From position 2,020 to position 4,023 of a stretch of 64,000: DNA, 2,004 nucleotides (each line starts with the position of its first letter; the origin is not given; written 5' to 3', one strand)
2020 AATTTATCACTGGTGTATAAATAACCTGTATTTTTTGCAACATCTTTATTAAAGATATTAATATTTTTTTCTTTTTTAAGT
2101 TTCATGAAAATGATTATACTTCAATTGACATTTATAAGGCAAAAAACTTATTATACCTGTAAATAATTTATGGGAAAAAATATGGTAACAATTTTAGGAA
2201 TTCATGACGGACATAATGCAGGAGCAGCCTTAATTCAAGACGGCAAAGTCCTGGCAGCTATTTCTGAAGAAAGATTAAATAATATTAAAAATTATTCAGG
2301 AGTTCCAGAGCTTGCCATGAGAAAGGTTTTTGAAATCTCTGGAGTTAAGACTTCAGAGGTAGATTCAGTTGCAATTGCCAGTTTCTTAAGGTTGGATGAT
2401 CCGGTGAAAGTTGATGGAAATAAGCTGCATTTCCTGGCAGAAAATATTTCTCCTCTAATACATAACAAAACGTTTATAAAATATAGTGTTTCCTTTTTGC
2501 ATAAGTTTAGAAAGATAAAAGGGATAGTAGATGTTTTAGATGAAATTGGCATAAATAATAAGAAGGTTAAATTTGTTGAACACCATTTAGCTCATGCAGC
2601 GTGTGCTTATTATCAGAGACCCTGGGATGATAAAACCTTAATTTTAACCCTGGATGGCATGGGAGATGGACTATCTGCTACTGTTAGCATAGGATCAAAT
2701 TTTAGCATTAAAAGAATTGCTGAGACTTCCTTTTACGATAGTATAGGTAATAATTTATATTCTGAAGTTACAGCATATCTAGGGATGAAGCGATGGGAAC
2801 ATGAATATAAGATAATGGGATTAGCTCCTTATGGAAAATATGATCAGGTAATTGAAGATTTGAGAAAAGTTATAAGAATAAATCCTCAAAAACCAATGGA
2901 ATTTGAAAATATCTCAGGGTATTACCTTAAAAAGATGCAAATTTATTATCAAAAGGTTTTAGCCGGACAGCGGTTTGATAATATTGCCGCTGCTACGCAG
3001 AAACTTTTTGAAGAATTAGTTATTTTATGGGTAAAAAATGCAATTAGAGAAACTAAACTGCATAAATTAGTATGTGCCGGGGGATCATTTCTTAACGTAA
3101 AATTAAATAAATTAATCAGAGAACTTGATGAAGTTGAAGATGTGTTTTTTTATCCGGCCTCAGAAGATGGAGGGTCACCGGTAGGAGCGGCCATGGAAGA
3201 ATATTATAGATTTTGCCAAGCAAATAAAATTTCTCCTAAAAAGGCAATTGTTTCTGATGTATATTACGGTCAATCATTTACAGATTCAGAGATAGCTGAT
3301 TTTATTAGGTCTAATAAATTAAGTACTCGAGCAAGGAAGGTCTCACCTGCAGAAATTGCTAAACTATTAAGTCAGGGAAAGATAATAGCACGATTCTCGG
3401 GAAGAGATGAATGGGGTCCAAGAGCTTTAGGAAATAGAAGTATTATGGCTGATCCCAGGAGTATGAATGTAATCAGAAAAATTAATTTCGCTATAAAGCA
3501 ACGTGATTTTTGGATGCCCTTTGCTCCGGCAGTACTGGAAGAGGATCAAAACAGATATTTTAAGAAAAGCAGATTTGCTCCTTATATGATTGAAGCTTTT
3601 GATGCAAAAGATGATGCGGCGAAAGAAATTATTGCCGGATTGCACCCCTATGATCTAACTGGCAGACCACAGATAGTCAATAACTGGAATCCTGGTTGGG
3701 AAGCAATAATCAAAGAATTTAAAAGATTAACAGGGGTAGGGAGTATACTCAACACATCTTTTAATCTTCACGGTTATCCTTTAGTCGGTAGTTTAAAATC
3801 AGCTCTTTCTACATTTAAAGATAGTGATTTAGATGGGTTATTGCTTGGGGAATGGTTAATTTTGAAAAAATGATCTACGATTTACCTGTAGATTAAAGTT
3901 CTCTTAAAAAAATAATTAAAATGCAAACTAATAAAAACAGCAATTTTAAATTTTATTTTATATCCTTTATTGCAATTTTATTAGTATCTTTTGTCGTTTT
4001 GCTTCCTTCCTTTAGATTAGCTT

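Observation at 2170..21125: Two NodU/CmcH-family carbamoyltransferases plus five methyltransferase domains and three acyltransferases: a heavily decorated glycan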

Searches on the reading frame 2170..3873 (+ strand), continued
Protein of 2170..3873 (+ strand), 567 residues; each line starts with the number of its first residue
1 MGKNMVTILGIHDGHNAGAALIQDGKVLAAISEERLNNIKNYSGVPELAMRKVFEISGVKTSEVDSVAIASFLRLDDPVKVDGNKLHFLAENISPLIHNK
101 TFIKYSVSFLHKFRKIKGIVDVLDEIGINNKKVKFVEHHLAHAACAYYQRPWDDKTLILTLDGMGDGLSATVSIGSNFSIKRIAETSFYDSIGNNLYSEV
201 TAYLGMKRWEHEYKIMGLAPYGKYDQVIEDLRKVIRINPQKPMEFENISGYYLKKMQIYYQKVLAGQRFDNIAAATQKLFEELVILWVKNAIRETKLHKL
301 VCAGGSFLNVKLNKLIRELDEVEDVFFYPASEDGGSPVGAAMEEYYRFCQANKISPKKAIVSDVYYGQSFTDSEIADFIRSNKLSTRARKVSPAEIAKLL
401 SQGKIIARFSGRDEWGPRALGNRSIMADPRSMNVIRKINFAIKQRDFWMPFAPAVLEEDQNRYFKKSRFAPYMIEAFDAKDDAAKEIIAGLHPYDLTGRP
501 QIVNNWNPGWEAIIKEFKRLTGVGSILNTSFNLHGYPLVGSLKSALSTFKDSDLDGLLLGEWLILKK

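Call 70: search_protein_families(library=ncbifam, max_evalue=1e-10, proteins=[L068:5051-6007:+, L073:12386-13300:-, L073:13643-14908:-, L073:13297-13692:-, L073:11694-12386:-, L068:2576-3325:+, L068:1388-2575:+, L068:480-1391:+])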
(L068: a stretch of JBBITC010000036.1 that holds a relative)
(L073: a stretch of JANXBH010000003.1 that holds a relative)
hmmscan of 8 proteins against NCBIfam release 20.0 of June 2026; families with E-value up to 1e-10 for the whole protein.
L068:5051-6007:+ (318 aa): 15 families
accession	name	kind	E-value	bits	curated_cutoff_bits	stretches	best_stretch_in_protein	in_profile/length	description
NF001986.0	PRK00779.1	subfamily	4.2e-100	334.8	306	1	12-316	3-304/307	ornithine carbamoyltransferase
TIGR00658.1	orni_carb_tr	equivalog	7.4e-100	334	280.85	1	15-315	1-302/304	ornithine carbamoyltransferase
NF011379.0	PRK14804.1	equivalog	1.6e-94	316.5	373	1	16-316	8-309/311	ornithine carbamoyltransferase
NF011380.0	PRK14805.1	equivalog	2e-82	276.6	421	1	15-317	2-301/302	ornithine carbamoyltransferase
TIGR04384.1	putr_carbamoyl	exception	4.3e-77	259.4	500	1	17-314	2-305/330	putrescine carbamoyltransferase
NF003286.0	PRK04284.1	subfamily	4.6e-61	206.8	515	1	12-317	4-331/332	ornithine carbamoyltransferase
NF002470.0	PRK01713.1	equivalog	4.9e-53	180.7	545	1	11-313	4-330/334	ornithine carbamoyltransferase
TIGR00670.1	asp_carb_tr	equivalog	2.8e-43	148.2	236.95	1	15-315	1-302/304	aspartate carbamoyltransferase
NF002032.1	PRK00856.1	equivalog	6.1e-43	147.1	263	1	15-315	1-296/297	aspartate carbamoyltransferase catalytic subunit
NF003384.0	PRK04523.1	equivalog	2.2e-42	145.3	288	1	15-315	4-332/336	N-acetylornithine carbamoyltransferase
NF009213.0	PRK12562.1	subfamily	1.9e-41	142.5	559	1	15-280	7-278/334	ornithine carbamoyltransferase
NF006046.0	PRK08192.1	equivalog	4e-26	92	512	1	10-312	2-313/339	aspartate carbamoyltransferase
NF008853.0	PRK11891.1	equivalog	5.5e-23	81.3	560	1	42-317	118-399/430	aspartate carbamoyltransferase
NF010387.0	PRK13814.1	equivalog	3.9e-13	49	660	1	17-312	8-299/310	aspartate carbamoyltransferase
NF005538.0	PRK07200.1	equivalog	1.9e-11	43.6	453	0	12-270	19-306/396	knotted carbamoyltransferase YgeW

L073:12386-13300:- (304 aa): 14 families
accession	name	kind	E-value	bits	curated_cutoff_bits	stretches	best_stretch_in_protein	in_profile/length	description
NF002032.1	PRK00856.1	equivalog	1.1e-118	395.8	263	1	7-302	2-296/297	aspartate carbamoyltransferase catalytic subunit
TIGR00670.1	asp_carb_tr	equivalog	1.6e-97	326.3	236.95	1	7-303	2-303/304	aspartate carbamoyltransferase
NF010387.0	PRK13814.1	equivalog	1.4e-63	214.7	660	1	8-303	8-303/310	aspartate carbamoyltransferase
NF006046.0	PRK08192.1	equivalog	1.1e-46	159.6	512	1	2-300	3-314/339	aspartate carbamoyltransferase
NF008853.0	PRK11891.1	equivalog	2.1e-45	155.2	560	1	4-302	87-397/430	aspartate carbamoyltransferase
NF001986.0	PRK00779.1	subfamily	2.9e-43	148.2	306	1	5-303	5-304/307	ornithine carbamoyltransferase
TIGR00658.1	orni_carb_tr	equivalog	8.1e-42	143.4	280.85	1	7-303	2-303/304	ornithine carbamoyltransferase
NF009916.0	PRK13376.1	equivalog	1.1e-32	113.3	800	1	8-299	10-329/525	bifunctional aspartate carbamoyltransferase catalytic subunit/aspartate carbamoyltransferase regulatory subunit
TIGR04384.1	putr_carbamoyl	exception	1.1e-30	106.8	500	1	9-302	3-306/330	putrescine carbamoyltransferase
NF011380.0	PRK14805.1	equivalog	2.2e-25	89.4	421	1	6-303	2-300/302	ornithine carbamoyltransferase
NF003286.0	PRK04284.1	subfamily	1.1e-18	67.5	515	1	6-276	7-288/332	ornithine carbamoyltransferase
NF011379.0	PRK14804.1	equivalog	2e-15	56.7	373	1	6-299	7-305/311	ornithine carbamoyltransferase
NF002470.0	PRK01713.1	equivalog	3.9e-15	56.1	545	1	5-197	7-196/334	ornithine carbamoyltransferase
NF003384.0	PRK04523.1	equivalog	1e-13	51.1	288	0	201-302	230-332/336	N-acetylornithine carbamoyltransferase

L073:13643-14908:- (421 aa): 2 families
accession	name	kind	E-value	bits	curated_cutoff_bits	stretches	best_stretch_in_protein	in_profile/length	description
TIGR01060.2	eno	equivalog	4e-186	618.8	300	1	4-407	1-411/425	phosphopyruvate hydratase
NF006223.0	PRK08350.1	equivalog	5.1e-25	88.5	624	1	53-151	39-137/341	hypothetical protein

L073:13297-13692:- (131 aa): 0 families

L073:11694-12386:- (230 aa): 22 families
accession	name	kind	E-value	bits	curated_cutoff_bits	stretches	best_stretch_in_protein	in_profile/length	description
TIGR00046.1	TIGR00046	subfamily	3.3e-54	183.8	41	1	13-224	17-233/240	RsmE family RNA methyltransferase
NF008692.0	PRK11713.1-5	equivalog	1.2e-49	169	196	1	14-224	20-239/246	16S rRNA (uracil(1498)-N(3))-methyltransferase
NF008705.0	PRK11713.6-4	equivalog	3.4e-46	157.5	343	1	13-221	19-231/248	16S rRNA (uracil(1498)-N(3))-methyltransferase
NF008702.0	PRK11713.6-1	equivalog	6.3e-41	140.1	269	1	8-225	6-230/235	16S rRNA (uracil(1498)-N(3))-methyltransferase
NF008703.0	PRK11713.6-2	equivalog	2.5e-40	138.1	291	1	13-220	19-231/242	16S rRNA (uracil(1498)-N(3))-methyltransferase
NF008697.0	PRK11713.4-1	equivalog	3.1e-40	138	234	1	5-225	13-240/250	16S rRNA (uracil(1498)-N(3))-methyltransferase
NF008690.0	PRK11713.1-1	equivalog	5.3e-40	137.3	342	1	12-228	18-239/243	16S rRNA (uracil(1498)-N(3))-methyltransferase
NF008701.0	PRK11713.5-5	equivalog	3.9e-39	134.4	215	1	16-225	18-226/228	16S rRNA (uracil(1498)-N(3))-methyltransferase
NF008709.0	PRK11713.7-4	equivalog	1.2e-38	132.9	292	1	13-225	17-239/246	16S rRNA (uracil(1498)-N(3))-methyltransferase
NF008691.0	PRK11713.1-4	equivalog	7e-37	126.9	279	1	13-224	19-244/252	16S rRNA (uracil(1498)-N(3))-methyltransferase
NF008704.0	PRK11713.6-3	equivalog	2.6e-36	125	216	1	15-225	17-221/227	16S rRNA (uracil(1498)-N(3))-methyltransferase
NF008694.0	PRK11713.3-2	equivalog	9.5e-36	123.3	234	1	15-221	25-234/245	16S rRNA (uracil(1498)-N(3))-methyltransferase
NF008707.0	PRK11713.7-2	equivalog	1.9e-35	122.3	327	1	13-227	27-252/255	16S rRNA (uracil(1498)-N(3))-methyltransferase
NF008696.0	PRK11713.3-5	equivalog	9.1e-35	120.2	234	1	14-222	23-236/248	16S rRNA (uracil(1498)-N(3))-methyltransferase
NF008711.0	PRK11713.7-6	equivalog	2.9e-32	112.3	304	1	12-225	16-239/244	16S rRNA (uracil(1498)-N(3))-methyltransferase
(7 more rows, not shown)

L068:2576-3325:+ (249 aa): 0 families

L068:1388-2575:+ (395 aa): 6 families
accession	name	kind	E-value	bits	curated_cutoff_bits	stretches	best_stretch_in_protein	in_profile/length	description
NF009405.0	PRK12767.1-4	equivalog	6.3e-22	78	390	1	49-322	47-304/320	carbamoyl phosphate synthase-like protein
NF005315.0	PRK06849.1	equivalog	1.3e-21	77.1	406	1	1-289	5-280/389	hypothetical protein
NF009402.0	PRK12767.1-1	equivalog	2.5e-19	69.3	218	1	16-325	19-316/329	carbamoyl phosphate synthase-like protein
NF009406.0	PRK12767.1-5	equivalog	6.4e-13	48.5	271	1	53-322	52-309/327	carbamoyl phosphate synthase-like protein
NF009404.0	PRK12767.1-3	equivalog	1.9e-11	43.5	316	1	50-322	47-322/344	carbamoyl phosphate synthase-like protein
NF009403.0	PRK12767.1-2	equivalog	5.5e-11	42.2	286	0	49-260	42-242/342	carbamoyl phosphate synthase-like protein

L068:480-1391:+ (303 aa): 0 families

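Call 71: predict_structure(alignment_id=A1)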
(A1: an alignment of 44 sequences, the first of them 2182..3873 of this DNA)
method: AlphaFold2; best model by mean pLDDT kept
length: 563 residues; sequences in the alignment: 44
mean_pLDDT: 92.8   pTM: 0.92
mean pLDDT of the five models: 92.8, 92.4, 89.9, 89.8, 88.8
residues with pLDDT >= 90: 449; 70-90: 100; 50-70: 14; < 50: 0
segments of 3 or more residues with pLDDT < 50: none
pLDDT, mean of each block of 10 residues (from residue 1): 96 96 96 91 98 97 94 67 80 85 88 94 92 97 93 96 96 96 95 94 81 92 97 98 93 95 96 98 99 98 94 97 92 97 97 89 95 97 96 97 94 86 94 86 73 97 91 92 92 93 93 98 93 91 95 97 88
secondary structure, 60 per line:
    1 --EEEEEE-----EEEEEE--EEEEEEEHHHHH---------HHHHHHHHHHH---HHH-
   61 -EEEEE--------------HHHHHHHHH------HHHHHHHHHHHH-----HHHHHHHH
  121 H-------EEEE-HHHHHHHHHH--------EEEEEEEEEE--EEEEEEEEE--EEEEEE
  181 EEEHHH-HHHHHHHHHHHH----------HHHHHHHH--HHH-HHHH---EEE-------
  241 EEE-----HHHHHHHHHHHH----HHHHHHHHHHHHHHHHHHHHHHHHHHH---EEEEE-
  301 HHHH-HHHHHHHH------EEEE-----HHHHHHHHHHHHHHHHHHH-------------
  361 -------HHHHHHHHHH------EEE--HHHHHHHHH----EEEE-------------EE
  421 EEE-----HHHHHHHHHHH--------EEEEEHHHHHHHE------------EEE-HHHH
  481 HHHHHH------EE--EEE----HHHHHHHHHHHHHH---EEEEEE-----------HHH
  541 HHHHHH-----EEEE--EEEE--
elements in order: E3-8 E14-19 E22-28 H29-33 H43-53 E62-66 H81-89 H96-107 H113-121 E129-132 H134-143 E152-161 E164-172 E175-183 H188-199 H210-217 H224-227 E231-233 E241-243 H249-260 H265-291 E295-299 H301-304 H306-313 E320-323 H329-347 H368-377 E384-386 H389-397 E402-405 E419-423 H429-439 E448-452 H453-459 E473-475 H477-486 E497-499 H504-517 E521-526 H538-546 E552-555 E558-561

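Call 75: fold_search(model_id=the predicted structure, library=pdb)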
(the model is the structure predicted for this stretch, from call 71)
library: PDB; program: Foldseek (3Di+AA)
matches with E <= 10: 945; with E <= 0.001: 443
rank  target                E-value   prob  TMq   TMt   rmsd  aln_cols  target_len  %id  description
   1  7vzy_B                4.4e-45  1.00  0.85  0.71   4.6       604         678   26  The structure of GdmN complex with AMP and 20-O-methyl-19-chloroproansamitocin (released 2022-11-16)
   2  7vx0_A                4.6e-45  1.00  0.84  0.71   4.7       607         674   27  The structure of GdmN complex with ATP (released 2022-11-16)
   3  7vzq_A                1.1e-44  1.00  0.84  0.70   4.7       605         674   27  The structure of GdmN V24Y/G157A/R158A/G188R mutant in complex with carbamoyl adenylate intermediate (released 2022-11-16)
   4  7vzz_B                1.3e-44  1.00  0.84  0.70   4.7       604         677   27  The structure of GdmN in complex with the natural tetrahedral intermediate, carbamoyl adenylate, and 20-O-methyl-19-ch (released 2022-11-16)
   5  7vx0_B                2.1e-44  1.00  0.84  0.70   4.7       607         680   26  The structure of GdmN complex with ATP (released 2022-11-16)
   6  7vzu_A                3.6e-44  1.00  0.84  0.71   3.8       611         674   26  The structure of GdmN Y82F mutant (released 2022-11-16)
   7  3ver                  6.5e-44  1.00  0.84  0.83   4.1       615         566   24  Crystal structure of the O-carbamoyltransferase TobZ in complex with carbamoyl adenylate intermediate (released 2012-01-25)
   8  7vyj_B                9.2e-44  1.00  0.84  0.70   4.7       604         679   27  The structure of GdmN in complex with carbamoyl adenylate intermediate (released 2022-11-16)
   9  7vzu_B                1.0e-43  1.00  0.85  0.71   4.5       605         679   27  The structure of GdmN Y82F mutant (released 2022-11-16)
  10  7vyj_A                1.1e-43  1.00  0.84  0.70   4.7       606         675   27  The structure of GdmN in complex with carbamoyl adenylate intermediate (released 2022-11-16)
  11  9s2t                  1.2e-43  1.00  0.84  0.71   4.8       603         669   26  Carbamoyl transferase NovN involved in Novobiocin biosynthesis (released 2025-07-30)
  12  7vzq_B                2.1e-43  1.00  0.84  0.70   4.6       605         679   27  The structure of GdmN V24Y/G157A/R158A/G188R mutant in complex with carbamoyl adenylate intermediate (released 2022-11-16)
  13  3vez                  2.8e-43  1.00  0.84  0.83   4.2       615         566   24  Crystal structure of the O-carbamoyltransferase TobZ K443A variant in complex with ATP, ADP and carbamoyl phosphate (released 2012-01-25)
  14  3ves                  3.8e-43  1.00  0.84  0.84   3.5       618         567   24  Crystal structure of the O-carbamoyltransferase TobZ in complex with AMPCPP and carbamoyl phosphate (released 2012-01-25)
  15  3vf4                  4.2e-43  1.00  0.83  0.82   4.1       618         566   24  Crystal structure of the O-carbamoyltransferase TobZ S530A variant in complex with carbamoyl phosphate and ADP (released 2012-01-25)
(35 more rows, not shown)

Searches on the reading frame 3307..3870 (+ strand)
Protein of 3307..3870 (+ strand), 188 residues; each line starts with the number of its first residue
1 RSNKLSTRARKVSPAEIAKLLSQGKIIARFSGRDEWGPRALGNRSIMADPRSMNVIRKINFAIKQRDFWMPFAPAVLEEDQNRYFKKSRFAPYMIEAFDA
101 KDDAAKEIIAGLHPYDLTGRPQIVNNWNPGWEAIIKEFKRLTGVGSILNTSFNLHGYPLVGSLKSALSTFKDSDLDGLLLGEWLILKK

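Call 76: search_solved_structures(query=window:3307-3870:+, show_alignments=5, max_evalue=1e-10)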
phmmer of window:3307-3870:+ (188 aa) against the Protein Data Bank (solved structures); distinct sequences matched with E-value up to 1e-10: 12.
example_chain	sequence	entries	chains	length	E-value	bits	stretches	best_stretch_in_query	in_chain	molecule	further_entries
7xb6_A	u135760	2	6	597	2e-32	115.6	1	17-187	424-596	Carbamoyltransferase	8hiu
3vex_A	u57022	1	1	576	4.8e-26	94.8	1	15-187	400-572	O-carbamoyltransferase TobZ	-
3ver_A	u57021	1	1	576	4.8e-26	94.8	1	15-187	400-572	O-carbamoyltransferase TobZ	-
3ven_A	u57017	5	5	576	4.8e-26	94.8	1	15-187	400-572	O-carbamoyltransferase TobZ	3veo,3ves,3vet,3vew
3vf4_A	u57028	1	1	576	1.3e-25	93.4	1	15-187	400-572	O-carbamoyltransferase TobZ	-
3vf2_A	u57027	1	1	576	1.7e-25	92.9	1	15-187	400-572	O-carbamoyltransferase TobZ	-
3vez_A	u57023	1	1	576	3.3e-25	92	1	15-187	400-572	O-carbamoyltransferase TobZ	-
9s2t_A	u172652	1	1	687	1.1e-24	90.3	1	17-186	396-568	Decarbamoylnovobiocin carbamoyltransferase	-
7vyj_A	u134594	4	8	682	5.3e-22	81.6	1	17-185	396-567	GdmN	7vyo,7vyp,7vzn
7vx0_A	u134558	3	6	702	5.7e-22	81.5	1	17-185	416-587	GdmN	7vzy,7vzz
7vzq_A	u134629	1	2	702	5.7e-22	81.5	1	17-185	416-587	GdmN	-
7vzu_A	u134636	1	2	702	5.7e-22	81.5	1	17-185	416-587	GdmN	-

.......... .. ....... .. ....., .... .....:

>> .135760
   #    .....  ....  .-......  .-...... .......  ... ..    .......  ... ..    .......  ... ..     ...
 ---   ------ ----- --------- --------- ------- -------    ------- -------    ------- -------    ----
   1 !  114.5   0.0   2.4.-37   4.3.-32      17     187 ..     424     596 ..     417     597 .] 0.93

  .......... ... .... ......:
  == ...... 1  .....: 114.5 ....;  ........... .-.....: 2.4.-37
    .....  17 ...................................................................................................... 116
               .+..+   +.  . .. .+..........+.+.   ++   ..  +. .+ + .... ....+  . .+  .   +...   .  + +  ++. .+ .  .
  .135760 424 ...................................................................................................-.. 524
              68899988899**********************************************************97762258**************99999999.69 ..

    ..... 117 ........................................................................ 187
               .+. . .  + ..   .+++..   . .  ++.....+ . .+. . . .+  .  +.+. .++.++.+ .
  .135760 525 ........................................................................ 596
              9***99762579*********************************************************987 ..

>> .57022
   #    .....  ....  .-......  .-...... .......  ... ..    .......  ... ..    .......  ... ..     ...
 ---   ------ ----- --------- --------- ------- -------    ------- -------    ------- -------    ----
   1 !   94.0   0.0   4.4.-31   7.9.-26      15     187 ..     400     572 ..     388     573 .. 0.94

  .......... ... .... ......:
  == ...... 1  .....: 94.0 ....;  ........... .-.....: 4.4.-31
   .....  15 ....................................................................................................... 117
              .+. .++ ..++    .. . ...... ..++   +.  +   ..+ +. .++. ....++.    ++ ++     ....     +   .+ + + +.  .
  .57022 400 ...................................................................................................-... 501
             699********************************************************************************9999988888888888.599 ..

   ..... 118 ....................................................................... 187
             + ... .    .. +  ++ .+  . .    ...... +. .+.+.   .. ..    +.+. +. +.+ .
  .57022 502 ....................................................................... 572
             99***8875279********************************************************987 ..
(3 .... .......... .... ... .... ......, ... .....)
